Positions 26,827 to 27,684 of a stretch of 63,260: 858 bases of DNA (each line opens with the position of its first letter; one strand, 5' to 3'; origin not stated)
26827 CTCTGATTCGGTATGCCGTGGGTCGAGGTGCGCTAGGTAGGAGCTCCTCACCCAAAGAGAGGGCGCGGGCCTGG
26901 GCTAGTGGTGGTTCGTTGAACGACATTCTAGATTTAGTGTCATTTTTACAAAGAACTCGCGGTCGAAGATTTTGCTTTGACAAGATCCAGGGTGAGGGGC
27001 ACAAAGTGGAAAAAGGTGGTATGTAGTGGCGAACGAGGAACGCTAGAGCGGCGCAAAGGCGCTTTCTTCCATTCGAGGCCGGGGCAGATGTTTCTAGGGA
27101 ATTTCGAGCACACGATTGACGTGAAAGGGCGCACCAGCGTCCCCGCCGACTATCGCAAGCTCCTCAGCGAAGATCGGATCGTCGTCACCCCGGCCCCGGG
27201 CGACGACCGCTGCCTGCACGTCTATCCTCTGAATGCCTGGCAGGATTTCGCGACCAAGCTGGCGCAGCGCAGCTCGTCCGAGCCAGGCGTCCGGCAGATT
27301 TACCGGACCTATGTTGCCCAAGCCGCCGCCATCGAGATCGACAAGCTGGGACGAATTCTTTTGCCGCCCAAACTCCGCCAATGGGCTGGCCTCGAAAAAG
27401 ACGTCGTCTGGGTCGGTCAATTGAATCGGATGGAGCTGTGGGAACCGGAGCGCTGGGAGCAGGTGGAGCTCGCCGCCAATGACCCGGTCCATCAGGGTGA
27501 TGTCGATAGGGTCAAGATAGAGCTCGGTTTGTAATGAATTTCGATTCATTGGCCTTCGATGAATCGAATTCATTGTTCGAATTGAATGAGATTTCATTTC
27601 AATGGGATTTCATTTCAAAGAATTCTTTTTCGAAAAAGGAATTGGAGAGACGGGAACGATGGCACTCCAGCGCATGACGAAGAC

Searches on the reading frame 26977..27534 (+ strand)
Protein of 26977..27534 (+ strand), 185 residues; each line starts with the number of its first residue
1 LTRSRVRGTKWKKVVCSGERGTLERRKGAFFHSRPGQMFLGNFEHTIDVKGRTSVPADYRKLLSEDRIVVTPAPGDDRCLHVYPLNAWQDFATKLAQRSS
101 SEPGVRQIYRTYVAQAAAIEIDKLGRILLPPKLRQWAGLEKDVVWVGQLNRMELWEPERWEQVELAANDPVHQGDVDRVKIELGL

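Call 78: search_protein_families(library=pfam, proteins=[window:26977-27534:+], max_evalue=0.001)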
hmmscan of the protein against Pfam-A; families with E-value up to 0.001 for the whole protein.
window:26977-27534:+ (185 aa): 1 family
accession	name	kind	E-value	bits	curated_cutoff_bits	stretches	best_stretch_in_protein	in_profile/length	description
PF02381.23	MraZ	-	7.4e-32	109.6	23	2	114-166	3-55/72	MraZ protein, putative antitoxin-like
